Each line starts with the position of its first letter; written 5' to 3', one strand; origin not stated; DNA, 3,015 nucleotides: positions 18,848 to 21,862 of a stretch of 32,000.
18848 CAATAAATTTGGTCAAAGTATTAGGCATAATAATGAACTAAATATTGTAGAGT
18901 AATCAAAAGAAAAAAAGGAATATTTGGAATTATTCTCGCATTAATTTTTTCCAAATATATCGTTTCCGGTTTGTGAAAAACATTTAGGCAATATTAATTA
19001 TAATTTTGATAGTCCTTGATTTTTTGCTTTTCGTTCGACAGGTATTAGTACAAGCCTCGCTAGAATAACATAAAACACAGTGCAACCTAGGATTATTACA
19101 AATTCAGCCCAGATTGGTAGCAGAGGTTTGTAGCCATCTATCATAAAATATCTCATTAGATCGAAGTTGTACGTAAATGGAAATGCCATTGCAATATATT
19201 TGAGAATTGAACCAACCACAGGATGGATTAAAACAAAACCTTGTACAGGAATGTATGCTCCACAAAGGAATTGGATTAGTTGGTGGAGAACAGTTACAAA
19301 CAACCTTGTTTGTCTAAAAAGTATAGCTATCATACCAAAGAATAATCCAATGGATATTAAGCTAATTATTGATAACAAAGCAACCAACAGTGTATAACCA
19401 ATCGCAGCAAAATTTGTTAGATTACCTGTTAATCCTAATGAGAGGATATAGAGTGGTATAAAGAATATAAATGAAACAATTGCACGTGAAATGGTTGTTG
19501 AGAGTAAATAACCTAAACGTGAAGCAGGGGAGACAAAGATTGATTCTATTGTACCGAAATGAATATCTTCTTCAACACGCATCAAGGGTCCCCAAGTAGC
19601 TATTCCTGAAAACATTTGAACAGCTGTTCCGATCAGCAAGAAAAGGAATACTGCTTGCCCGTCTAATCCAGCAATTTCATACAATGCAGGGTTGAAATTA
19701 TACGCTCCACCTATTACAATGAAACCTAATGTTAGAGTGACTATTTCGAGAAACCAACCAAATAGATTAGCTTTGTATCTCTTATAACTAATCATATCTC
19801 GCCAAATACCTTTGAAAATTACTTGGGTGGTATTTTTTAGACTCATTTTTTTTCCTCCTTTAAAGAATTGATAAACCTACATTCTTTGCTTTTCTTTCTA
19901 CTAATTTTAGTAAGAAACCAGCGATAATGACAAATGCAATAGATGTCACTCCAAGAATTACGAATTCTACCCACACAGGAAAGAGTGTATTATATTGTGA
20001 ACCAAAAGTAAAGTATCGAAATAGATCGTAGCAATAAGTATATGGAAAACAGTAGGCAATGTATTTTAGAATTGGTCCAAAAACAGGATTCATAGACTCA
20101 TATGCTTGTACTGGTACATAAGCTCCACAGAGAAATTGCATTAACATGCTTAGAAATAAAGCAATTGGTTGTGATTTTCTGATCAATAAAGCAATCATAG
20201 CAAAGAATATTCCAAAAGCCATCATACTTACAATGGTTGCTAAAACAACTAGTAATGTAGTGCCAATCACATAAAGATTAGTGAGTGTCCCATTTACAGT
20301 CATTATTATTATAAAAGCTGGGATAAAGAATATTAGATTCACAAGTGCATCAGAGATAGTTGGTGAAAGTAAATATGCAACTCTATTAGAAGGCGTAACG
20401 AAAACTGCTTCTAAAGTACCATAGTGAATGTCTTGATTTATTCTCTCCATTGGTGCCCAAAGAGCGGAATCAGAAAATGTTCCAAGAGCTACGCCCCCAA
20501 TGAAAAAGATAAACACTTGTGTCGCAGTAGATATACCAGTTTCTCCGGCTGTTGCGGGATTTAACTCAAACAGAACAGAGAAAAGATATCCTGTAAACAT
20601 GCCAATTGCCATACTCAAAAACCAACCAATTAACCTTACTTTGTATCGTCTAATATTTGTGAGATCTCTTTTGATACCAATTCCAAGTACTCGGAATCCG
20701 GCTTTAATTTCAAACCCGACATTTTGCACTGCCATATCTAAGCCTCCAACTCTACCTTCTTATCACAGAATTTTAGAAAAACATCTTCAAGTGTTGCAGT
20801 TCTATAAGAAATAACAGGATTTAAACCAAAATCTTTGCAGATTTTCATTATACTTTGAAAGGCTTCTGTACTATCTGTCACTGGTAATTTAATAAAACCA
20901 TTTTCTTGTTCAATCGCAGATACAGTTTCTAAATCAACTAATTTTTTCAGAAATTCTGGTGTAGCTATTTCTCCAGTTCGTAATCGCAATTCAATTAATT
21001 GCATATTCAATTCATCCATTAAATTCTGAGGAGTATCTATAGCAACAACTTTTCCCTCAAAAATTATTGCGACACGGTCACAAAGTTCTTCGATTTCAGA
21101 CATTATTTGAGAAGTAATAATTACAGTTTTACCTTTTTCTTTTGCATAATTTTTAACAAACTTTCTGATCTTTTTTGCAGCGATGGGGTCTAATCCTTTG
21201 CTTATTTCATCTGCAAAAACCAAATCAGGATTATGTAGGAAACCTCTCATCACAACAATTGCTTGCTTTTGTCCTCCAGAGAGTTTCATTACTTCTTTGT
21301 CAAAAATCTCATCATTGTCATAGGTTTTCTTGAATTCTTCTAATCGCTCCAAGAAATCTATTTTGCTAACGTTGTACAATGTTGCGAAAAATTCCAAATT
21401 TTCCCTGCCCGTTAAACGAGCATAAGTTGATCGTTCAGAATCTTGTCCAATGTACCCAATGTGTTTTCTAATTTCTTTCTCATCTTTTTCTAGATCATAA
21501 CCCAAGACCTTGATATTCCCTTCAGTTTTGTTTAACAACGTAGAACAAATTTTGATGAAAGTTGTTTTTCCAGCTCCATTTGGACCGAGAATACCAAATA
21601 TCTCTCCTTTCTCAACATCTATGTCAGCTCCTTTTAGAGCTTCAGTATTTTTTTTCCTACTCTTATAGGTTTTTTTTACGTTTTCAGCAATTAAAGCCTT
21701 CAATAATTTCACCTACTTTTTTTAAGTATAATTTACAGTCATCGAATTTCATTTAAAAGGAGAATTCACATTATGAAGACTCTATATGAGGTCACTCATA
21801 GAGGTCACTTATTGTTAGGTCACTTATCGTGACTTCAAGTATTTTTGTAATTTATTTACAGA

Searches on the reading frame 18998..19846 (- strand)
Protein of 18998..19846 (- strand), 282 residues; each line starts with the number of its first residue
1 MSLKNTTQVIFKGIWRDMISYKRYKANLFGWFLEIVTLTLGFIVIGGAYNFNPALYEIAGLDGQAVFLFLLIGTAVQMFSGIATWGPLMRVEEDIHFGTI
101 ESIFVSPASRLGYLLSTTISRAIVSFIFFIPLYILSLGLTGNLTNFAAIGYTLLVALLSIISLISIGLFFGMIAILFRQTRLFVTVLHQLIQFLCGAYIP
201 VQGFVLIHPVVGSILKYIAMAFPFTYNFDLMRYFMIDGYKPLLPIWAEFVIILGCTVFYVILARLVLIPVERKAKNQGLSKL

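Call 9: search_protein_families(library=pfam, proteins=[window:18998-19846:-], max_evalue=0.001)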
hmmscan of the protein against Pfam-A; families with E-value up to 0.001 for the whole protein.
window:18998-19846:- (282 aa): 2 families
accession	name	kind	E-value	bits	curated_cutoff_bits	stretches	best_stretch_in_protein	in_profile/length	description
PF01061.29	ABC2_membrane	-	1.1e-09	38.6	26.9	1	14-235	7-210/211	ABC-2 type transporter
PF12698.13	ABC2_membrane_3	-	5e-06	26.3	31.6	1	64-263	160-345/347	ABC-2 family transporter protein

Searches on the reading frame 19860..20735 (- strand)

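Call 9: search_protein_families(library=pfam, proteins=[window:19860-20735:-], max_evalue=0.001)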
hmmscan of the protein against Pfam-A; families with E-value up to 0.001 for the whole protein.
window:19860-20735:- (291 aa): 3 families
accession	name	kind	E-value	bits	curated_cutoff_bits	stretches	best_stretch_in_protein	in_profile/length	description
PF01061.29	ABC2_membrane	-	4.5e-10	39.9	26.9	1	21-241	7-208/211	ABC-2 type transporter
PF12698.13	ABC2_membrane_3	-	9.4e-08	32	31.6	1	106-272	191-345/347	ABC-2 family transporter protein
PF12679.13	ABC2_membrane_2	-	7.8e-07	29.1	27.2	1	66-272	65-274/283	ABC-2 family transporter protein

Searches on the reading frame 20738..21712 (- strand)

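Call 9: search_protein_families(library=pfam, proteins=[window:20738-21712:-], max_evalue=0.001)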
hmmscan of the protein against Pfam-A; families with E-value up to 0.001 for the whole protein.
window:20738-21712:- (324 aa): 3 families
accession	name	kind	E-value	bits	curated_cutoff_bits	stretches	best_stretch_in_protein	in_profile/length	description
PF00005.33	ABC_tran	-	4.7e-27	95.7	25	1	26-169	1-134/137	ABC transporter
PF13304.12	AAA_21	-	4.4e-08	34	27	0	38-60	1-23/304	AAA domain, putative AbiEii toxin, Type IV TA system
PF13476.12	AAA_23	-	0.00026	22.1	27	0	25-195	9-165/201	AAA domain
